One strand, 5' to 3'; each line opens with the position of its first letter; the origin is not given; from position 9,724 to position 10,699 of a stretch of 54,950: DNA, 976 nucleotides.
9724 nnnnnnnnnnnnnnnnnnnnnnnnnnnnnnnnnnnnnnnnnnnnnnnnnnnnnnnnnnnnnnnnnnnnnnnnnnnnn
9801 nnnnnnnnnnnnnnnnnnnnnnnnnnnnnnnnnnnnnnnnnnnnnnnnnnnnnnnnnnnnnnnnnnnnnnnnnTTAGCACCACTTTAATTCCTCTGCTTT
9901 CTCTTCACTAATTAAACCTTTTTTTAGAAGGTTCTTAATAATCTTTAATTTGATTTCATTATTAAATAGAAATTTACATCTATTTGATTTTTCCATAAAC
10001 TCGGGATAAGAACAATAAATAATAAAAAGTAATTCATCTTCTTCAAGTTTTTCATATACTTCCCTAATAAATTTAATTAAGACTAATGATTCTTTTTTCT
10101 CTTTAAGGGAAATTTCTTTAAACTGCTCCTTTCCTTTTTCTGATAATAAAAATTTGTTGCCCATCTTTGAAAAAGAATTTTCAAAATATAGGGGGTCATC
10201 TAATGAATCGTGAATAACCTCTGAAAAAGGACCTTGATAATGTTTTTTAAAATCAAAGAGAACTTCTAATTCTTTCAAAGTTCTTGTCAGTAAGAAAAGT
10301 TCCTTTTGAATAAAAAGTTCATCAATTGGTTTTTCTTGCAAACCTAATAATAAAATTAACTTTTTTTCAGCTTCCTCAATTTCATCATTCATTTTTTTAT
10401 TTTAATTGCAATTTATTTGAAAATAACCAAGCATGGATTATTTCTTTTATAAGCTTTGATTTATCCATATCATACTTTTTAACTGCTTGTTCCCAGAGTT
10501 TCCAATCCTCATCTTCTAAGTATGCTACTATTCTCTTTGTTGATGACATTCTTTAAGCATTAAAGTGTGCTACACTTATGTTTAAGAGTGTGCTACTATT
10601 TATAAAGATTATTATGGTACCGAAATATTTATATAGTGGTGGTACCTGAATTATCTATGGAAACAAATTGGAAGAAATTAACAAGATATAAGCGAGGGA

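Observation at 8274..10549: Four-gene overlapping operon RHH / Panacea-like / PIN-like / unknown 358 aa inside a defence island: candidate new toxin-antitoxin or defence module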

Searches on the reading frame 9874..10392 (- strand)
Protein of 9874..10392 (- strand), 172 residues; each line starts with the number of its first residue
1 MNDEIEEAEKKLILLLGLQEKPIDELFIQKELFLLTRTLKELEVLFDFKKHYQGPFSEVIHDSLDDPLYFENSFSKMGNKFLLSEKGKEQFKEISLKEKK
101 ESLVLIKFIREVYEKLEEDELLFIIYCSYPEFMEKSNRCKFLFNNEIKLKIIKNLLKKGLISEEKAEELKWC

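Call 3: search_protein_families(library=pfam, proteins=[window:9874-10392:-], max_evalue=1)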
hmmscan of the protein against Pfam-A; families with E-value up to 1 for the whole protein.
window:9874-10392:- (172 aa): 1 family
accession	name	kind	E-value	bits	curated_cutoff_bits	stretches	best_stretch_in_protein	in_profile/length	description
PF20612.3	SHOCT_2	-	0.037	14.6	24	1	149-164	16-31/53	SHOCT domain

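Call 4: search_protein_families(library=padloc, proteins=[window:9874-10392:-], max_evalue=1)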
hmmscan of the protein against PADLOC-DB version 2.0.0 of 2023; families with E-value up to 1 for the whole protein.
window:9874-10392:- (172 aa): 3 families
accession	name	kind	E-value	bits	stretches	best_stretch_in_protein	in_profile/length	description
PDLC04505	PDC-M19A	-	7.1e-09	33.5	1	10-152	6-140/294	-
PDLC02990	DarG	-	0.00053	17.6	1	18-112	175-269/329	-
PDLC00385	SduA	-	0.0046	14.4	1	61-164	29-132/319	DUF4263 domain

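Call 5: search_protein_families(library=ncbifam, proteins=[window:9874-10392:-], max_evalue=1)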
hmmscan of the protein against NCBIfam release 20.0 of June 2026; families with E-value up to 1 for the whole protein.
window:9874-10392:- (172 aa): 0 families

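Call 24: find_homologous_proteins(query=window:9874-10392:-, max_evalue=0.001)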
Query window:9874-10392:- (172 aa): 7 proteins with E <= 0.001 among 293 candidates.
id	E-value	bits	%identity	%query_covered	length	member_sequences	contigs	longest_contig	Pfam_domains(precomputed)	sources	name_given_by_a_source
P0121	1.2e-100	352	100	100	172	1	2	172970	-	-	-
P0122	6.6e-80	285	81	99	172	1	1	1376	-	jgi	-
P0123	4.0e-78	279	77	100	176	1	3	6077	-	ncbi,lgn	-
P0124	4.6e-73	262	76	98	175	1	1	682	-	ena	-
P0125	5.8e-73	262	74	99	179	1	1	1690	-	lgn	-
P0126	8.0e-72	258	74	100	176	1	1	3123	-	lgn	-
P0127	3.7e-67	243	74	98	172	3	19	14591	-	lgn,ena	-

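Call 30: search_protein_families(library=pfam, alignment_id=A2, max_evalue=10)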
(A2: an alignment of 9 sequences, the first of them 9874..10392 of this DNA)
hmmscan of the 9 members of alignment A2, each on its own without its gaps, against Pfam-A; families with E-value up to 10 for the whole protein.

A. member 1, window:9874-10392:- (172 aa): 1 family
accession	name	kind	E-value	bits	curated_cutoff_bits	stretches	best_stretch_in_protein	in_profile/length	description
PF20612.3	SHOCT_2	-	0.037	14.6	24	1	149-164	16-31/53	SHOCT domain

B. families by the number of members that match (of 9 scanned): 13 families
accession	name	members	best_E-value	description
PF20612.3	SHOCT_2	3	0.0054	SHOCT domain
PF07063.19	HGLS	1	0.011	2-oxoadipate dioxygenase/decarboxylase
PF21233.3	RIOX1_C_WH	1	0.015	Ribosomal oxygenase 1, C-terminal winged helix domain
PF22381.2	Staph_reg_Sar_Rot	1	0.029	Transcriptional regulator SarA/Rot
PF19317.4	Gag_p24_C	1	0.041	Gag protein p24 C-terminal domain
PF24235.1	RHG29_45_N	1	0.058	Rho GTPase-activating protein 29/45 N-terminal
PF15565.11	Imm30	1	0.064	Immunity protein 30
PF10545.15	MADF_DNA_bdg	1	0.071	Alcohol dehydrogenase transcription factor Myb/SANT-like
PF10199.14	Adaptin_binding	1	0.093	Alpha and gamma adaptin binding protein p34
PF14684.11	Tricorn_C1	1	0.12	Tricorn protease C1 domain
PF10415.14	FumaraseC_C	1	0.17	Fumarase C C-terminus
PF03683.19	UPF0175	1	0.2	Uncharacterised protein family (UPF0175)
PF20260.4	PUA_4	1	0.93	RNA methyltransferase PUA domain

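Call 33: search_solved_structures(query=A2, max_evalue=10, show_alignments=2)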
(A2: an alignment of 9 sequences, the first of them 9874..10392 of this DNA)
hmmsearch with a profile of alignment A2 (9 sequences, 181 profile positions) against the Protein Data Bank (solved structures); distinct sequences matched with E-value up to 10: 2.
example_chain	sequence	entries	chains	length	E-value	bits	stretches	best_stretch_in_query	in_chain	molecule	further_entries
7yk3_B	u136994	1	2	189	0.8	12.6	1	26-90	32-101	DNA ADP-ribosyl glycohydrolase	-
7ane_am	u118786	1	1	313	1.5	11.8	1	78-133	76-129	mS59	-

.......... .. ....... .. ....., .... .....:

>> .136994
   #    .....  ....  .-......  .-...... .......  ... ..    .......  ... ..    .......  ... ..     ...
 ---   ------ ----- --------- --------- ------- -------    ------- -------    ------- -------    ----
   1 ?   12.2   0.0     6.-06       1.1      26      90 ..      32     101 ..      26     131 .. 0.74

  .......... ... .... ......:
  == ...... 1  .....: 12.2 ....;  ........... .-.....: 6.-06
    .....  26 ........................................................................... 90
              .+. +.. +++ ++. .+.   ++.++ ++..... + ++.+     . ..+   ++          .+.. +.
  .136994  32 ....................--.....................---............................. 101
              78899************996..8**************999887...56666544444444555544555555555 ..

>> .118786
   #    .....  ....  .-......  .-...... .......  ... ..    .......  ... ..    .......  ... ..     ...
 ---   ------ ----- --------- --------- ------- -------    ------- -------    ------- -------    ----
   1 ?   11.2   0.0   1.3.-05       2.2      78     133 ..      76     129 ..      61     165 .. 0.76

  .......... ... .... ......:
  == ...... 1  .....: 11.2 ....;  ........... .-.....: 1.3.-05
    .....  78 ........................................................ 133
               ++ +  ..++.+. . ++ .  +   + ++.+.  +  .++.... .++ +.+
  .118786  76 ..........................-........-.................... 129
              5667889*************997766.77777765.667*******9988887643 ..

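Call 36: find_homologous_proteins(query=A2, max_evalue=0.001)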
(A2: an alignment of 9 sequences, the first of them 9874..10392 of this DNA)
Query A2 (9 sequences) (172 aa, profile of the alignment): 76 proteins with E <= 0.001 among 8000 candidates.
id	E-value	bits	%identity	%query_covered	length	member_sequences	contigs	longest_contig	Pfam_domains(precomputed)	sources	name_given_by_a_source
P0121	4.4e-66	240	100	100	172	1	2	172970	-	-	-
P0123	8.0e-66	239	77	100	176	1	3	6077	-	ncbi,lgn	-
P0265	1.5e-65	238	31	94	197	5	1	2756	-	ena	-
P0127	3.3e-65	237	74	98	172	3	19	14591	-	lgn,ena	-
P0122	4.3e-63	230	81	99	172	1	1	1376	-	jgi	-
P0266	5.6e-63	230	31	94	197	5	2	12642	-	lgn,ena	-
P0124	6.8e-63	230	76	98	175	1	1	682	-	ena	-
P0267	8.5e-63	229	33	94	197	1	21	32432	-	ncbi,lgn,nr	ncbi:MAG: hypothetical protein PWQ79_1917 [Thermococcaceae archaeon]|nr:hypothetical protein [Thermo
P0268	1.0e-61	226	30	94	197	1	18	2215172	-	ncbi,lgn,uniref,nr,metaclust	ncbi:hypothetical protein OCC_07923 [Thermococcus litoralis DSM 5473]|uniref:DUF4065 domain-containi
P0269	1.2e-60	222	31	94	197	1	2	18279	-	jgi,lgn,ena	-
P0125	2.0e-60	222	74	99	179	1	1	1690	-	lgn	-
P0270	4.8e-60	220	33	94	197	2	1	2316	-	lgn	-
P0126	7.5e-59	216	74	100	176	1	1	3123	-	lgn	-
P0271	2.2e-58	215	34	95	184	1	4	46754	-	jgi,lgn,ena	jgi:uncharacterized protein YwgA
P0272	2.5e-58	215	47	98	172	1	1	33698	-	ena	-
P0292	4.1e-44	168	32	97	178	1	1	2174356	-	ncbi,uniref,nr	ncbi:hypothetical protein L0665_09255 [Methanogenium marinum]|uniref:Antitoxin SocA-like Panacea dom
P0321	1.7e-32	131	29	92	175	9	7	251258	-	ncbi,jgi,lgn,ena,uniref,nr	ncbi:MAG: hypothetical protein PHG29_10675 [Prolixibacteraceae bacterium]|uniref:hypothetical protei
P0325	1.6e-21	95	32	97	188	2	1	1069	PF03683.20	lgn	-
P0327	1.5e-20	92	29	97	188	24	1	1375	PF03683.20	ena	-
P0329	6.3e-20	90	28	97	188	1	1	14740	PF03683.20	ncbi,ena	-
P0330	1.4e-18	85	33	77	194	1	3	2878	PF03683.20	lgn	-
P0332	2.2e-16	78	32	97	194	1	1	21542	PF03683.20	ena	-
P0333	1.5e-13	69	31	65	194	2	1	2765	-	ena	-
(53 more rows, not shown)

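Call 44: predict_structure(alignment_id=A4)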
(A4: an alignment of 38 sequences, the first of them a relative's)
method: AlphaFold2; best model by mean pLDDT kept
length: 172 residues; sequences in the alignment: 38
mean_pLDDT: 93.8   pTM: 0.86
mean pLDDT of the five models: 93.8, 93.5, 93.1, 92.6, 92.1
residues with pLDDT >= 90: 149; 70-90: 22; 50-70: 1; < 50: 0
segments of 3 or more residues with pLDDT < 50: none
pLDDT, mean of each block of 10 residues (from residue 1): 90 93 93 91 94 96 96 95 97 95 88 90 95 94 96 96 96 84
secondary structure, 60 per line:
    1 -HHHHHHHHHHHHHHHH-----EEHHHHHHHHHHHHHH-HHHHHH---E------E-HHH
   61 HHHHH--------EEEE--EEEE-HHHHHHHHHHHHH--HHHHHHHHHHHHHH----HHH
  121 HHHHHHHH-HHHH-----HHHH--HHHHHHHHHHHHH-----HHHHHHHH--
elements in order: H2-17 H25-38 H40-45 H58-65 E74-77 E80-83 H85-97 H100-113 H118-128 H130-133 H139-142 H145-157 H163-170

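Call 47: fold_search(model_id=the predicted structure, library=pdb)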
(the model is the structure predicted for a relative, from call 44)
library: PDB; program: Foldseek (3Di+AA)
matches with E <= 10: 205; with E <= 0.001: 0
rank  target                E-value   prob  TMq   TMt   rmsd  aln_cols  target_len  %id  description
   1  7yk3_D                5.3e-02  0.99  0.49  0.45   6.0       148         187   17  Crystal structure of DarTG toxin-antitoxin complex from Mycobacterium tuberculosis (released 2023-05-31)
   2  7yk3_B                5.9e-02  0.96  0.48  0.44   8.5       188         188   16  Crystal structure of DarTG toxin-antitoxin complex from Mycobacterium tuberculosis (released 2023-05-31)
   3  6mfv_A                1.9e-01  0.47  0.30  0.10  13.3       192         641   15  Crystal structure of the Signal Transduction ATPase with Numerous Domains (STAND) protein with a tetratricopeptide rep (released 2019-02-20)
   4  2rkh                  7.3e-01  0.10  0.22  0.22  16.6       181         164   13  Crystal structure of a putative AphA-like transcription factor (ZP_00208345.1) from Magnetospirillum magnetotacticum MS- (released 2007-10-30)
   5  3gfl                  9.6e-01  0.16  0.27  0.33  11.1       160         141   14  Crystal structure of the ST1710 mutant (R90A) protein (released 2009-08-25)
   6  5zc2_B                1.1e+00  0.41  0.27  0.16  11.3       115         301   16  Acinetobacter baumannii p-hydroxyphenylacetate 3-hydroxylase (HPAH), reductase component (C1) (released 2018-08-08)
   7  5zyr_A                1.1e+00  0.41  0.27  0.16  10.9       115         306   16  Crystal structure of the reductase (C1) component of p-hydroxyphenylacetate 3-hydroxylase (HPAH) from Acinetobacter ba (released 2019-06-05)
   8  5hsm                  1.1e+00  0.10  0.21  0.25  13.4       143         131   12  CRYSTAL STRUCTURE OF MYCOBACTERIUM TUBERCULOSIS MARR FAMILY PROTEIN RV2887 (released 2017-02-01)
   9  1tbx_B                1.2e+00  0.20  0.24  0.41   8.8       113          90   15  Crystal structure of SSV1 F-93 (released 2004-07-13)
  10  9qdr_B                1.3e+00  0.10  0.20  0.24  11.4       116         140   16  Structure of Staphylococcus aureus MarR-type repressor MhqR (released 2026-01-14)
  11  5x12                  1.3e+00  0.21  0.32  0.31  15.8       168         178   17  Crystal structure of Bacillus subtilis PadR (released 2017-11-22)
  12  2fxa_D                1.3e+00  0.13  0.25  0.27  11.3       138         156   16  Structure of the Protease Production Regulatory Protein hpr from Bacillus subtilis. (released 2006-03-14)
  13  3gfi_A                1.4e+00  0.25  0.29  0.34  12.0       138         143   13  Crystal structure of ST1710 complexed with its promoter DNA (released 2009-08-25)
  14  3boq_B                1.4e+00  0.21  0.26  0.32  11.6       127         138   11  Crystal structure of MarR family transcriptional regulator from Silicibacter pomeroyi (released 2008-01-01)
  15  2qww_H                1.5e+00  0.41  0.31  0.37  13.4       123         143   15  Crystal structure of multiple antibiotic-resistance repressor (MarR) (YP_013417.1) from Listeria monocytogenes 4b F236 (released 2007-08-21)
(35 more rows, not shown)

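Call 67: find_encoding_contigs(protein=P0268, flank=5000, max_places=1)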
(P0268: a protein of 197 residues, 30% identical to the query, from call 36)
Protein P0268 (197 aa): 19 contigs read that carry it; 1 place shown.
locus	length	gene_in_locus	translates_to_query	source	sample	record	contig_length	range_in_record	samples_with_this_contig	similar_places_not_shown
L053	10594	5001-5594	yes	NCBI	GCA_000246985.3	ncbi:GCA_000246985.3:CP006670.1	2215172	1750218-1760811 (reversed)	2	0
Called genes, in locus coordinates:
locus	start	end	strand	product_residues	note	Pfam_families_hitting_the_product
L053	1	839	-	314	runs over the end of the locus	PF00145:DNA_methylase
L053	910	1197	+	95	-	PF04010:DUF357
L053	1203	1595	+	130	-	PF04475:DUF555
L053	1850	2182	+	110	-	-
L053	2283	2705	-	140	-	PF01936:NYN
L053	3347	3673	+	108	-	PF11950:DUF3467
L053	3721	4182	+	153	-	-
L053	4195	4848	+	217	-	-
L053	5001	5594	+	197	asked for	-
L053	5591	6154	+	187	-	-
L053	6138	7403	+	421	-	-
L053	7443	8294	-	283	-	-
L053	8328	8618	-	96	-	-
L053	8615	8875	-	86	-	-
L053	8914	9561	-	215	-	-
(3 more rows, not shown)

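Call 68: find_encoding_contigs(protein=P0292, flank=5000, max_places=1)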
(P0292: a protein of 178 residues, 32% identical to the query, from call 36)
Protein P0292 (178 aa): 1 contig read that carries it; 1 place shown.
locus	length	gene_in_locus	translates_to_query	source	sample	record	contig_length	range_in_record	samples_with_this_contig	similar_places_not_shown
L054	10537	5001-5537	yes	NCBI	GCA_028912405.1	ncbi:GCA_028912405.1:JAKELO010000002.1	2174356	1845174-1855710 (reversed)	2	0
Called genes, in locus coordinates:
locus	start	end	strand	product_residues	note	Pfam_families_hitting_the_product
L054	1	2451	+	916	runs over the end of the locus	PF04313:HSDR_N (weak), PF00270:DEAD, PF04851:ResIII, PF18766:SWI2_SNF2, PF00271:Helicase_C (faint), PF08463:EcoEI_R_C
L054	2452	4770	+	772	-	PF04471:Mrr_cat (faint), PF20720:nSTAND3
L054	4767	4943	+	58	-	PF08463:EcoEI_R_C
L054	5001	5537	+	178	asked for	-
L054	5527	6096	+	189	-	PF11848:DUF3368 (weak)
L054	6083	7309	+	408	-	-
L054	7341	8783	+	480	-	PF01420:Methylase_S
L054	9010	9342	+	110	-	-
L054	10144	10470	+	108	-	PF01909:NTP_transf_2, PF18765:Polbeta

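Call 69: find_encoding_contigs(protein=P0329, flank=4000, max_places=1)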
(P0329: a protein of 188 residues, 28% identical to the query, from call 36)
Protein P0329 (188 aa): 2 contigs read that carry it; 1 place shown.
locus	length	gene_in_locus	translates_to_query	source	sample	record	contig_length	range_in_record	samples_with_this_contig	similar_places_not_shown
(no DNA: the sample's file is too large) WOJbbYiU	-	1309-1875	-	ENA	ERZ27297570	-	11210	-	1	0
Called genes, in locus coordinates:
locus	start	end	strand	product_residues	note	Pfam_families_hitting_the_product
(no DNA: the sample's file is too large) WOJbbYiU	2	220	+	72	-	?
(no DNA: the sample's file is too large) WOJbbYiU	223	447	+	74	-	-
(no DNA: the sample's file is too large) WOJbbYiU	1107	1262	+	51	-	-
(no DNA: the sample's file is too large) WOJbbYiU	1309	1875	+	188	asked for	PF03683:UPF0175 (faint)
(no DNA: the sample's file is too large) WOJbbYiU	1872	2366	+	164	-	PF11848:DUF3368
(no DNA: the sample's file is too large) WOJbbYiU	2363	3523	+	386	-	-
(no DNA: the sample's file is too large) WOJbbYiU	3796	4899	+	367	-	PF13439:Glyco_transf_4, PF13579:Glyco_trans_4_4, PF00534:Glycos_transf_1, PF13692:Glyco_trans_1_4, PF13524:Glyco_trans_1_2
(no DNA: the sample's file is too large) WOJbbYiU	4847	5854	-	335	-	PF08240:ADH_N, PF16912:Glu_dehyd_C (weak), PF00107:ADH_zinc_N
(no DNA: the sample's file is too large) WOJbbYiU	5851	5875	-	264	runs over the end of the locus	PF01791:DeoC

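Call 71: search_protein_families(library=pfam, proteins=[P0325, P0327, P0329, P0330, P0332, P0268, P0292, P0271, P0321, P0333], max_evalue=1)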
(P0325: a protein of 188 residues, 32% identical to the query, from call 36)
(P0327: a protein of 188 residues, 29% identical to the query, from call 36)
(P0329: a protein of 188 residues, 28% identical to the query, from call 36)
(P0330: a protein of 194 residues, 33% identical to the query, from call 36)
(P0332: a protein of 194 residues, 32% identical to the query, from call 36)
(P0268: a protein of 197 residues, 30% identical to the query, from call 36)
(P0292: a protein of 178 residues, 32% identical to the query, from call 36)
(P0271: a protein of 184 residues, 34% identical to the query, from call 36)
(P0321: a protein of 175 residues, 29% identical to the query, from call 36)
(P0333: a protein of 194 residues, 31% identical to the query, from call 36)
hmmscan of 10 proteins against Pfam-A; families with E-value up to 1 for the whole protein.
P0325 (188 aa): 3 families
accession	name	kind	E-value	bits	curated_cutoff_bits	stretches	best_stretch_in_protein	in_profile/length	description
PF03683.19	UPF0175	-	1.5e-06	28.2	27.9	1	153-183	21-51/75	Uncharacterised protein family (UPF0175)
PF10972.13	CsiV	-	0.032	14.6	27.4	1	19-119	6-106/230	Peptidoglycan-binding protein, CsiV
PF13419.12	HAD_2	-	0.055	14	23.8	1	57-128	25-96/178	Haloacid dehalogenase-like hydrolase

P0327 (188 aa): 1 family
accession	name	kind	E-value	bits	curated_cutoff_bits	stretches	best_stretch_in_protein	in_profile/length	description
PF03683.19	UPF0175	-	6.5e-06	26.2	27.9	1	153-183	21-51/75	Uncharacterised protein family (UPF0175)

P0329 (188 aa): 3 families
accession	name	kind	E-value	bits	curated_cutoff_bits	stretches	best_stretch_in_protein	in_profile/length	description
PF03683.19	UPF0175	-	1.2e-05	25.4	27.9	1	153-183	21-51/75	Uncharacterised protein family (UPF0175)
PF04675.19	DNA_ligase_A_N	-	0.03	15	24.6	1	96-143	7-56/174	DNA ligase N terminus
PF14327.11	CSTF2_hinge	-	0.12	13.3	27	1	96-122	17-43/81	Hinge domain of cleavage stimulation factor subunit 2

P0330 (194 aa): 2 families
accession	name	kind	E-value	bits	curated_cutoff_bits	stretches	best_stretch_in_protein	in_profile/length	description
PF03683.19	UPF0175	-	1.2e-05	25.4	27.9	1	158-189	20-51/75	Uncharacterised protein family (UPF0175)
PF11773.13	ComGE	-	0.68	10.3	25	1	149-176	17-44/82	Competence system putative prepilin ComGE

P0332 (194 aa): 3 families
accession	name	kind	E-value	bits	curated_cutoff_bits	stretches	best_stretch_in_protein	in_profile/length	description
PF03683.19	UPF0175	-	1.2e-05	25.4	27.9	1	154-189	15-51/75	Uncharacterised protein family (UPF0175)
PF09869.16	KH_DUF2096_C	-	0.071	13.3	24.6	1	109-136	11-38/59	DUF2096 C-terminal KH-like domain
PF14005.11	YpjP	-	0.11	13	27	1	83-133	6-57/134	YpjP-like protein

P0268 (197 aa): 1 family
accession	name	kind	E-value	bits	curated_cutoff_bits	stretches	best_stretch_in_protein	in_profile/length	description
PF03683.19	UPF0175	-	0.19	11.9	27.9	1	171-194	21-44/75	Uncharacterised protein family (UPF0175)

P0292 (178 aa): 1 family
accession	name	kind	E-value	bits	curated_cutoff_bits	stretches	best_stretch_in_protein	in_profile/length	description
PF20612.3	SHOCT_2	-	0.066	13.8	24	1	157-174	18-35/53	SHOCT domain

P0271 (184 aa): 4 families
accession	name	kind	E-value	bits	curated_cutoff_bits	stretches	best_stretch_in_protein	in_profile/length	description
PF07063.19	HGLS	-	0.011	15.5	25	1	85-172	283-371/386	2-oxoadipate dioxygenase/decarboxylase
PF20612.3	SHOCT_2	-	0.051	14.2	24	1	155-174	16-35/53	SHOCT domain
PF15565.11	Imm30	-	0.064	13.8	27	1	87-158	5-74/98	Immunity protein 30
PF10545.15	MADF_DNA_bdg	-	0.071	13.9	22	1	72-126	5-60/84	Alcohol dehydrogenase transcription factor Myb/SANT-like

P0321 (175 aa): 2 families
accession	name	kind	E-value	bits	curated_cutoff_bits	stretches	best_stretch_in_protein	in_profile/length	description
PF08966.16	DUF1882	-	0.06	14.1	27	1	146-172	14-40/73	Domain of unknown function (DUF1882)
PF10415.14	FumaraseC_C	-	0.13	13.1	32.5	1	137-174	10-47/54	Fumarase C C-terminus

P0333 (194 aa): 1 family
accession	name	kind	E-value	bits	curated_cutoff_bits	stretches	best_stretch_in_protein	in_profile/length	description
PF03683.19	UPF0175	-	4.4e-05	23.5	27.9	1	157-190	19-52/75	Uncharacterised protein family (UPF0175)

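Call 94: search_protein_families(library=phrogs, proteins=[window:9874-10392:-], max_evalue=0.01)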
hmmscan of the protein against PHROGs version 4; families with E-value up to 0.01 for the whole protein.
window:9874-10392:- (172 aa): 0 families

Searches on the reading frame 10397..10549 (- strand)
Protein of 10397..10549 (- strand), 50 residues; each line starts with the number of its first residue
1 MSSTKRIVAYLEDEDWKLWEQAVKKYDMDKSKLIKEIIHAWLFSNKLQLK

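Call 3: search_protein_families(library=pfam, proteins=[window:10397-10549:-], max_evalue=1)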
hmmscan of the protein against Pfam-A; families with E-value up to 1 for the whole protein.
window:10397-10549:- (50 aa): 1 family
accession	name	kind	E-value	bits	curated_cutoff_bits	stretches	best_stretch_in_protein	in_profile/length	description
PF20404.3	DUF6694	-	0.009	16.8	24.3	1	2-48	31-76/102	Family of unknown function (DUF6694)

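Call 4: search_protein_families(library=padloc, proteins=[window:10397-10549:-], max_evalue=1)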
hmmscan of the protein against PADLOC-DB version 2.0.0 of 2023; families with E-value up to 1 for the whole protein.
window:10397-10549:- (50 aa): 0 families

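Call 5: search_protein_families(library=ncbifam, proteins=[window:10397-10549:-], max_evalue=1)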
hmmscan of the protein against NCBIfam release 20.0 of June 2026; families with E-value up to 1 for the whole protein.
window:10397-10549:- (50 aa): 0 families

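Call 79: search_protein_families(library=pfam, proteins=[window:10400-10549:-], max_evalue=1)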
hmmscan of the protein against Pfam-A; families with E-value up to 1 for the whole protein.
seq(50 aa): 1 family
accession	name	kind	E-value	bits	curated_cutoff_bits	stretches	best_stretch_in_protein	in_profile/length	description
PF20404.3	DUF6694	-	0.009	16.8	24.3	1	2-48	31-76/102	Family of unknown function (DUF6694)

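Call 94: search_protein_families(library=phrogs, proteins=[window:10397-10549:-], max_evalue=0.01)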
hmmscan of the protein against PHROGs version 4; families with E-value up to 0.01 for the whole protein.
window:10397-10549:- (50 aa): 1 family
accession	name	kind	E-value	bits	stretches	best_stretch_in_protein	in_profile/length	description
phrog_25483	-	unknown function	0.0019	18.8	1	25-46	11-32/32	-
